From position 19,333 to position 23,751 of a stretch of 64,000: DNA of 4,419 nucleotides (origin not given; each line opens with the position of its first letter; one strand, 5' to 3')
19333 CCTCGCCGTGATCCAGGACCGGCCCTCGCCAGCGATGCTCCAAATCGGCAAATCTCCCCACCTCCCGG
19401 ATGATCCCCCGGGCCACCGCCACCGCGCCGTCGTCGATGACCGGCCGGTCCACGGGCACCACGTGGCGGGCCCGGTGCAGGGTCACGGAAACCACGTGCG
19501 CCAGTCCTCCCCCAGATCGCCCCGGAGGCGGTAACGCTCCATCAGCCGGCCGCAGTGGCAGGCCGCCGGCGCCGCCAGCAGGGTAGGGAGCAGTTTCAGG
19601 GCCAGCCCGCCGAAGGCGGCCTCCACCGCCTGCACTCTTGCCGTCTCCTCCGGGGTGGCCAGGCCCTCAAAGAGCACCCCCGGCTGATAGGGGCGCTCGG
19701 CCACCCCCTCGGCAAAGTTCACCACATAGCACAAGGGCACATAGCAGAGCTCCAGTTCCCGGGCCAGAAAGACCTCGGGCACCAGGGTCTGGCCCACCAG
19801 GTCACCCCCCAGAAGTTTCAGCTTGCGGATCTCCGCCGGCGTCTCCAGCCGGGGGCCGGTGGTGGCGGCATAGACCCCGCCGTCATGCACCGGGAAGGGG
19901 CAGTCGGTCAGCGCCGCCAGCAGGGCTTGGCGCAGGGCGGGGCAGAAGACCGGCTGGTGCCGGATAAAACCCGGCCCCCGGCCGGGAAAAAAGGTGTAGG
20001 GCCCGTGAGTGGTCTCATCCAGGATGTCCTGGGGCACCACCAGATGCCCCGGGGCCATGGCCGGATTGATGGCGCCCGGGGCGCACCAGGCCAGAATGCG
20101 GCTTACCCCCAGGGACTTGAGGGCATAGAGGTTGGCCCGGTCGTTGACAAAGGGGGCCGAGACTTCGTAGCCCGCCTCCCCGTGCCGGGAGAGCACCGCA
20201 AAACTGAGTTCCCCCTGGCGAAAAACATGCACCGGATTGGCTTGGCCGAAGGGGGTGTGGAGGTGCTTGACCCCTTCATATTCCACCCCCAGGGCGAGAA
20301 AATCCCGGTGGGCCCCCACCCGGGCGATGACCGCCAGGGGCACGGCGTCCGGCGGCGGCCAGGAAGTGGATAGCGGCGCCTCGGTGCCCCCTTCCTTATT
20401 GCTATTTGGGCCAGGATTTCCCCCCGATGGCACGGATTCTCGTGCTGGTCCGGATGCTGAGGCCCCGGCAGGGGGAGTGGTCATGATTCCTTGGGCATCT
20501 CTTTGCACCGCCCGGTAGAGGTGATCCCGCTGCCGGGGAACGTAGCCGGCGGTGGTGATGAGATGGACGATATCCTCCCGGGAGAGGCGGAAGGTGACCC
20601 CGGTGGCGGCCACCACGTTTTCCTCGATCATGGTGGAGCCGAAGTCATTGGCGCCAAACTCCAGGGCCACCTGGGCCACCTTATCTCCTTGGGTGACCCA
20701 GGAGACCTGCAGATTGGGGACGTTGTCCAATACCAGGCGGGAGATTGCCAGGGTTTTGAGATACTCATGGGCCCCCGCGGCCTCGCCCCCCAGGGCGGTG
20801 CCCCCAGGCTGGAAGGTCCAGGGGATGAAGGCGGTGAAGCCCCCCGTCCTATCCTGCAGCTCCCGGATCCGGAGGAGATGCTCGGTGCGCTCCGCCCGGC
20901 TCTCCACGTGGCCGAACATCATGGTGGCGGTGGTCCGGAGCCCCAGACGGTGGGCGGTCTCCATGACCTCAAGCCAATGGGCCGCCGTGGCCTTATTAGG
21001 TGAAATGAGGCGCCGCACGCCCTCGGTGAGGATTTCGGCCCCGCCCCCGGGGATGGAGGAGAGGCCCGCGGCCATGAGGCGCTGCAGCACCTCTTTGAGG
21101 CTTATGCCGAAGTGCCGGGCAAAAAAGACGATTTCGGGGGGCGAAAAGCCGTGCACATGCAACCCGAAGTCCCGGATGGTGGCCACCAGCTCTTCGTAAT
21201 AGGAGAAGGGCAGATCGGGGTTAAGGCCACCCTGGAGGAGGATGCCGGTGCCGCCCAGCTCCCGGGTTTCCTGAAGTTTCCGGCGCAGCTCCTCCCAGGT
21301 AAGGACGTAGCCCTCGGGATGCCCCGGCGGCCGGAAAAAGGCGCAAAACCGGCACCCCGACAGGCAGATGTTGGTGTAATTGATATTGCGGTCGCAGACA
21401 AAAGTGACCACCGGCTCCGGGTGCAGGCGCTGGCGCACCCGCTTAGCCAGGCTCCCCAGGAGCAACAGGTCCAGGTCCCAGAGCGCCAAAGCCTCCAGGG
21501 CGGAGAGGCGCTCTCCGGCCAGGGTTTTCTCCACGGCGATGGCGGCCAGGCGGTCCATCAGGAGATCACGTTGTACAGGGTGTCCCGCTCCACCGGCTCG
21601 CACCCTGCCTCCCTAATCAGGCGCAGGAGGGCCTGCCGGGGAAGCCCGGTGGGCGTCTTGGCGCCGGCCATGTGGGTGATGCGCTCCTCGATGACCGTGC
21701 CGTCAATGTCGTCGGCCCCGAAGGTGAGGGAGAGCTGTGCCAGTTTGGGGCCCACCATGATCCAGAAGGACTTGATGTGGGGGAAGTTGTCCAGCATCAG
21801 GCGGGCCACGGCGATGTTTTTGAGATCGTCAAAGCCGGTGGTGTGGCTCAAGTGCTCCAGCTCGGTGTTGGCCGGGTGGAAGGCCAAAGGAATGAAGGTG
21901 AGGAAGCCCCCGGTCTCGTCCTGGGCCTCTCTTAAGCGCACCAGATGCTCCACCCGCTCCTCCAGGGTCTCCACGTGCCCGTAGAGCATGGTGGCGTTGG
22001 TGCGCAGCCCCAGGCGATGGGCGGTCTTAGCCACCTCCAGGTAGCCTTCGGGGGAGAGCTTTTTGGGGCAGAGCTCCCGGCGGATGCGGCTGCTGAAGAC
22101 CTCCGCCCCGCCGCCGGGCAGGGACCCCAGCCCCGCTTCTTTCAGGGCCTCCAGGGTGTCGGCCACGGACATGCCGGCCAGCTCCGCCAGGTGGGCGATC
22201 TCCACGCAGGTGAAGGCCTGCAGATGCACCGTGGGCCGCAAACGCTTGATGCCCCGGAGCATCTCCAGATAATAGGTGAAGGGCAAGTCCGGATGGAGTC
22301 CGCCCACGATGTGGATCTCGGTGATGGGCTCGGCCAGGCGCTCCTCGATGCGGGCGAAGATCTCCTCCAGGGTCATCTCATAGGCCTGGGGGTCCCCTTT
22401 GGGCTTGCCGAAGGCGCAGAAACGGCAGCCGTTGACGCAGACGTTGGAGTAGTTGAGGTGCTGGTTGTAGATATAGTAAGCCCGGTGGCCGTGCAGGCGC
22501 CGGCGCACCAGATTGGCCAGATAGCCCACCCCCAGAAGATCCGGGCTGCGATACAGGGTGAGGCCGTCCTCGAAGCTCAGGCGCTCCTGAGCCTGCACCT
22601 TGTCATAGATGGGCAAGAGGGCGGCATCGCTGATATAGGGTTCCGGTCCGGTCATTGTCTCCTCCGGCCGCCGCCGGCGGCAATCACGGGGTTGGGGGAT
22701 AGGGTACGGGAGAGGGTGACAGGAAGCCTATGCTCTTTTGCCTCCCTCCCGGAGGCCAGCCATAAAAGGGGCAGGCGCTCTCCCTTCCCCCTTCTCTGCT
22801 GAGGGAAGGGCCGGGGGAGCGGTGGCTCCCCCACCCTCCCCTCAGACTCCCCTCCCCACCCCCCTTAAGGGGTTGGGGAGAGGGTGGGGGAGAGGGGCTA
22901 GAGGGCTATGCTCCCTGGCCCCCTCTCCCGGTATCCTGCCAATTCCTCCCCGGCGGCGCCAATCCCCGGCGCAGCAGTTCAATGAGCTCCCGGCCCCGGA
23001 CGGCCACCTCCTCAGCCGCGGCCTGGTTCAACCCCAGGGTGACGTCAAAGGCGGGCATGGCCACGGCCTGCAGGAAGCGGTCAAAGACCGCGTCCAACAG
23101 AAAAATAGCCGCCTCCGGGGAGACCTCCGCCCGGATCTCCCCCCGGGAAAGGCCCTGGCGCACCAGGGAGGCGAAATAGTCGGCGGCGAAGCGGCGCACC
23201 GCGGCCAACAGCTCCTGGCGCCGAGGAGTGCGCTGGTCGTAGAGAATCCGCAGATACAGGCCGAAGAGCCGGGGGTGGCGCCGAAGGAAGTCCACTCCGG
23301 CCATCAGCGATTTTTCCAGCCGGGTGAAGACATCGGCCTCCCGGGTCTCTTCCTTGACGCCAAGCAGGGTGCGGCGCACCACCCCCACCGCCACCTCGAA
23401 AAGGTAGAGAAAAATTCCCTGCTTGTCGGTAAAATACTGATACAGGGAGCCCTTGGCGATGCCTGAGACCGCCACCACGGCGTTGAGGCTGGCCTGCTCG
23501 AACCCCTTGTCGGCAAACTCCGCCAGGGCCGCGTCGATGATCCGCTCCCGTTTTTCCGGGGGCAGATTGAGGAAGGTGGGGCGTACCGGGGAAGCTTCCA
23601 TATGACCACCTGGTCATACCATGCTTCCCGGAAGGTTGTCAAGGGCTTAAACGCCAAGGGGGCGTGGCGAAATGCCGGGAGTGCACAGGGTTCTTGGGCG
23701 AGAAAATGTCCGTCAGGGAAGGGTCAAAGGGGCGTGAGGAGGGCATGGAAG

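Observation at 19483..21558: Radical-SAM futalosine enzyme fused to an MTAP-like nucleoside phosphorylase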

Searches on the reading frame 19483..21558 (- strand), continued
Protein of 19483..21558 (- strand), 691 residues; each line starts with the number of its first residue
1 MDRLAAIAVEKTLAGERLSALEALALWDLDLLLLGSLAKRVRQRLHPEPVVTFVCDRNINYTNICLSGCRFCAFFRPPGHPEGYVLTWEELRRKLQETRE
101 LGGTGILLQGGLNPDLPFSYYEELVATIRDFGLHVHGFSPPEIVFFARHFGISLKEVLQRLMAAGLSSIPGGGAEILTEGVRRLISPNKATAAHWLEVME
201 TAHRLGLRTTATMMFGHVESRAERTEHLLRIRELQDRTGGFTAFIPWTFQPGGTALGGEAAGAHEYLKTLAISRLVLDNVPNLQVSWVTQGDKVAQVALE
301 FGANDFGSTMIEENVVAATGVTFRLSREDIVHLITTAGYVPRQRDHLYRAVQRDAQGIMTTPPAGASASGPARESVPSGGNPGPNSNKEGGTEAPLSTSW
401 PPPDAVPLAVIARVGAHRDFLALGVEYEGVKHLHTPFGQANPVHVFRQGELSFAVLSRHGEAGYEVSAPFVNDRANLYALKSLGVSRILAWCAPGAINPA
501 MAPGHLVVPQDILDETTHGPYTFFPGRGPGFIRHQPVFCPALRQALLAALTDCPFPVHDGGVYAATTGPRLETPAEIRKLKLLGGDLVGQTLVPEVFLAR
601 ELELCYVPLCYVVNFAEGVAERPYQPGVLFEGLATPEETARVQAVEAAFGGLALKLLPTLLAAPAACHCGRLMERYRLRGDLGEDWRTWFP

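Call 44: find_encoding_contigs(protein=P0227, flank=8000, max_places=1)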
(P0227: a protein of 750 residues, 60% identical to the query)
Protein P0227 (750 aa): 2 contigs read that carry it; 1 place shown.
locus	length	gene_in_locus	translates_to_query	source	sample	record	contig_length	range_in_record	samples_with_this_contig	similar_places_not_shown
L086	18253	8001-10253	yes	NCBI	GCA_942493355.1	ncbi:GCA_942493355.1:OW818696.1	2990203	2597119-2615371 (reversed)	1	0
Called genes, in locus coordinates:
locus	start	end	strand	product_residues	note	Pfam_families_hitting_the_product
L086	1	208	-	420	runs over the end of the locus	PF25885:HH_EMRA (weak), PF25893:HH_CzcB (weak), PF25954:Beta-barrel_RND_2, PF25975:CzcB_C (weak), PF25989:YknX_C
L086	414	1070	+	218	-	PF04751:DarP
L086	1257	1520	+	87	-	-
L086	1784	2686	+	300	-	PF00989:PAS, PF08448:PAS_4, PF13188:PAS_8 (weak), PF13596:PAS_10 (weak), PF13426:PAS_9, PF08447:PAS_3 (weak), PF00990:GGDEF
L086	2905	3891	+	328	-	PF00892:EamA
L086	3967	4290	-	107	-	PF01842:ACT, PF22629:ACT_AHAS_ss, PF13710:ACT_5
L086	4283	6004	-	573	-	PF02776:TPP_enzyme_N, PF00205:TPP_enzyme_M, PF02775:TPP_enzyme_C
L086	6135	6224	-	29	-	-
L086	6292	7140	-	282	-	PF02621:VitK2_biosynth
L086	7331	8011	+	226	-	PF00440:TetR_N, PF16925:TetR_C_13 (weak)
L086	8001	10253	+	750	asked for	PF04055:Radical_SAM, PF19288:CofH_C, PF04055:Radical_SAM, PF19288:CofH_C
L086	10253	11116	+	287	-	PF02621:VitK2_biosynth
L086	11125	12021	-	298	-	PF00126:HTH_1, PF03466:LysR_substrate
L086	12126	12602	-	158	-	PF01196:Ribosomal_L17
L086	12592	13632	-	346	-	PF01193:RNA_pol_L, PF01000:RNA_pol_A_bac, PF03118:RNA_pol_A_CTD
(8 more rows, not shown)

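Call 55: predict_structure(alignment_id=A1)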
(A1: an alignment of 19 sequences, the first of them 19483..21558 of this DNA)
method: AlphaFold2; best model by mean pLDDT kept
length: 691 residues; sequences in the alignment: 19
mean_pLDDT: 65.2   pTM: 0.48
mean pLDDT of the five models: 65.2, 65.0, 63.4, 61.8, 60.3
residues with pLDDT >= 90: 85; 70-90: 270; 50-70: 133; < 50: 203
segments of 3 or more residues with pLDDT < 50: 56-84, 172-176, 242-257, 281-291, 308-324, 346-403, 465-470, 512-536, 567-571, 624-629, 670-691
pLDDT, mean of each block of 10 residues (from residue 1): 84 87 91 86 81 51 32 32 54 67 59 73 88 77 85 95 86 53 65 83 80 60 83 76 46 46 69 74 46 63 58 28 53 80 56 24 24 25 22 27 74 86 94 81 91 86 47 79 89 83 87 38 33 50 87 87 56 59 70 61 81 70 47 71 86 91 68 41 35 25
secondary structure, 60 per line:
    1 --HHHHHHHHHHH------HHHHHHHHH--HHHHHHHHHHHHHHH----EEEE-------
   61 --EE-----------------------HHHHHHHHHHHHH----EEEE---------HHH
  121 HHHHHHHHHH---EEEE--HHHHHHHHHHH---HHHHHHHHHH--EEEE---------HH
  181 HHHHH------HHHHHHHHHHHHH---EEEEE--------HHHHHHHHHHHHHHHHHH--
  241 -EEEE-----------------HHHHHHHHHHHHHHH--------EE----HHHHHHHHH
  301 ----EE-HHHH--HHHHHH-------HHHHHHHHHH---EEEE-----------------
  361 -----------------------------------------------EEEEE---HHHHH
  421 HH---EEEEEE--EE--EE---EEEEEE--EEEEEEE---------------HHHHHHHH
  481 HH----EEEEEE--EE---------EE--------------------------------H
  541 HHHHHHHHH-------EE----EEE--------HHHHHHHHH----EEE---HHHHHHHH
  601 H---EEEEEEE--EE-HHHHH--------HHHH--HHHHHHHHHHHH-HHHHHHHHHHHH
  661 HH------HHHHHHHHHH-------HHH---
elements in order (helices of 4 or more, strands of 3 or more residues): H3-13 H20-28 H31-45 E50-53 H88-100 E105-108 H118-130 E134-137 H140-150 H154-163 E166-169 H179-185 H192-204 E208-212 H221-238 E242-245 H263-277 H292-300 H308-311 H314-319 H327-336 E340-343 E408-412 H416-422 E426-431 E443-448 E451-457 H473-482 E487-492 H540-549 E563-565 H574-582 E587-589 H593-601 E605-611 H617-621 H630-633 H636-647 H649-662 H669-678
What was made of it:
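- Tried and rejected: The full-length AF2 model was too shallow (pLDDT 65) to say anything about domain-domain contacts (call 55).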

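Call 59: find_encoding_contigs(protein=window:19483-21558:-, flank=2000, max_places=3)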
Protein window:19483-21558:- (691 aa): 1 contig read that carries it; 1 place shown.
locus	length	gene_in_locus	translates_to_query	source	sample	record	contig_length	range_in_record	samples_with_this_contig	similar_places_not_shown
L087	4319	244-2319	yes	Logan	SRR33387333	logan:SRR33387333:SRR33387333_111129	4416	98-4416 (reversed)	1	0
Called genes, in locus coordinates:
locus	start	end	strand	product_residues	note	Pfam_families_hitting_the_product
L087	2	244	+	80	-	?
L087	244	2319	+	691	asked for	PF04055:Radical_SAM, PF19288:CofH_C, PF01048:PNP_UDP_1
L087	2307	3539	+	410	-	PF07969:Amidohydro_3 (faint), PF01979:Amidohydro_1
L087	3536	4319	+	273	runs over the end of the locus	PF02621:VitK2_biosynth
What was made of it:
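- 19483..21558 (-): Fused gene mqnC::X, 691 aa plus stop. The identical protein occurs on an independent assembly (call 59).
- The identical 691-aa ORF occurs in an independent assembly (call 59).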

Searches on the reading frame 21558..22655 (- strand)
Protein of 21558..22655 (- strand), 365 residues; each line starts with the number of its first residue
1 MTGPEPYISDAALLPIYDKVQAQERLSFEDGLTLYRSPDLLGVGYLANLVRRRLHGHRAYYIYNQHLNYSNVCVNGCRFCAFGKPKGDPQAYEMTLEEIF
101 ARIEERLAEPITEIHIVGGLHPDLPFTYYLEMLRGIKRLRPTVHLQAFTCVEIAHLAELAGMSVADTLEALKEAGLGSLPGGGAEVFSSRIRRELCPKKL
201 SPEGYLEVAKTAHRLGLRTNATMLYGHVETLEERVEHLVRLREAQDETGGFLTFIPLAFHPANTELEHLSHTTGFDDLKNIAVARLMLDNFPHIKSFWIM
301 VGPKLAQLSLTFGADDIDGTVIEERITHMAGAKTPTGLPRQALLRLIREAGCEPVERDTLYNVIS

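Call 8: search_protein_families(library=pfam, proteins=[window:21558-22655:-], max_evalue=0.01)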
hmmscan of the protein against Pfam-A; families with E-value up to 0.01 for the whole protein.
window:21558-22655:- (365 aa): 2 families
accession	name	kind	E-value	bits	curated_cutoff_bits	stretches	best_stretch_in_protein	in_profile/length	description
PF04055.27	Radical_SAM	-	1.5e-20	74.5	29.5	1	68-238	2-163/166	Radical SAM superfamily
PF19288.4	CofH_C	-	2.4e-18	66.6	27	1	250-363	3-118/125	CofH/MqnC C-terminal region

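Call 9: search_protein_families(library=ncbifam, proteins=[window:21558-22655:-], max_evalue=0.001)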
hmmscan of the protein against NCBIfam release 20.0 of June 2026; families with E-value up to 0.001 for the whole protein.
window:21558-22655:- (365 aa): 17 families
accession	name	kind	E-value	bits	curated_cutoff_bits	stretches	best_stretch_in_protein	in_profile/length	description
TIGR03700.1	mena_SCO4494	equivalog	2.4e-151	503.6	434.55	1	16-364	1-351/351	aminofutalosine synthase MqnE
TIGR03699.1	menaquin_MqnC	equivalog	3.9e-117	390.9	428.1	1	24-364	1-342/342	cyclic dehypoxanthinyl futalosine synthase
TIGR00423.1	TIGR00423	subfamily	2.9e-112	374.9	260.25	1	60-364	2-310/310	CofH family radical SAM protein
NF006276.0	PRK08444.1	equivalog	3.6e-101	338.7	560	1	16-364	3-350/353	aminofutalosine synthase MqnE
TIGR03551.1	F420_cofH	equivalog_domain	2e-99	332.7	374.1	1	40-363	16-344/345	5-amino-6-(D-ribitylamino)uracil--L-tyrosine 4-hydroxyphenyl transferase CofH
NF005609.0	PRK07360.1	equivalog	1.4e-95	320.2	426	1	16-364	11-368/374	7,8-didemethyl-8-hydroxy-5-deazariboflavin synthase subunit CofH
NF006687.0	PRK09234.1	equivalog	4.1e-84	283.3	1018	1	30-363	496-836/849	bifunctional FO biosynthesis protein CofGH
NF006277.0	PRK08445.1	equivalog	2.9e-82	276.3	576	1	24-364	2-345/348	dehypoxanthine futalosine cyclase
NF004580.0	PRK05926.1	equivalog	3.3e-73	247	583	1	10-354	12-362/370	hypothetical protein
TIGR03910.1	pyrrolys_PylB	equivalog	1.7e-11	43.6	348.2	1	16-290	8-270/347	methylornithine synthase PylB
TIGR03550.1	F420_cofG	equivalog_domain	2.8e-11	43.2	213.35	1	67-319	8-265/322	7,8-didemethyl-8-hydroxy-5-deazariboflavin synthase CofG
NF004884.0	PRK06245.1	equivalog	3.9e-09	35.8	209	1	61-319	13-272/340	7,8-didemethyl-8-hydroxy-5-deazariboflavin synthase subunit CofG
TIGR03957.1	rSAM_HmdB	equivalog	1.2e-08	34.5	320.9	1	205-353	170-314/317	5,10-methenyltetrahydromethanopterin hydrogenase cofactor biosynthesis protein HmdB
TIGR03956.1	rSAM_HydE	equivalog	4.4e-05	22.9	254.6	1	18-289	3-260/340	[FeFe] hydrogenase H-cluster radical SAM maturase HydE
TIGR00433.2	bioB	equivalog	5.1e-05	22.7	225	1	26-288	3-251/307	biotin synthase BioB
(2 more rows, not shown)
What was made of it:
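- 21558..22655 (-): mqnE (aminofutalosine synthase, radical SAM). TIGR03700 at 503.6 bits, cutoff 434.55 (call 9).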

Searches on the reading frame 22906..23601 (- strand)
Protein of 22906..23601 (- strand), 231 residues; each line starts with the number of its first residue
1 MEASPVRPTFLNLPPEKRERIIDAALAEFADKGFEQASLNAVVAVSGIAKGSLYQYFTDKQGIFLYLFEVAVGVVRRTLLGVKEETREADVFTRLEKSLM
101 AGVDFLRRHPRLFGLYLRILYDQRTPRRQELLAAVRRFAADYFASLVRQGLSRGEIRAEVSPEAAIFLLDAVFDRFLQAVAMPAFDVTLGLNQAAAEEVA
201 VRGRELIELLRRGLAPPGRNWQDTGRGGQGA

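Call 40: search_protein_families(library=pfam, proteins=[window:22906-23601:-], max_evalue=0.001)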
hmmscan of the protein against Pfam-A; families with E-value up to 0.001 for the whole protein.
window:22906-23601:- (231 aa): 3 families
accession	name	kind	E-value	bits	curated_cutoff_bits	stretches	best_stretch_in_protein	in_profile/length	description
PF00440.29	TetR_N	-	1.9e-13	50.4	24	1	21-66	1-46/47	Bacterial regulatory proteins, tetR family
PF21256.2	TetR_C_5-like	-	4.2e-07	30.6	27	1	90-214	2-126/127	Tetracyclin repressor-like, C-terminal domain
PF16925.10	TetR_C_13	-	5.1e-05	24.1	27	1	121-179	34-92/109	Tetracyclin repressor-like, C-terminal domain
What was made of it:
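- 22906..23601 (-): TetR-family regulator at the head of the operon. PF00440 + TetR_C (call 40).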
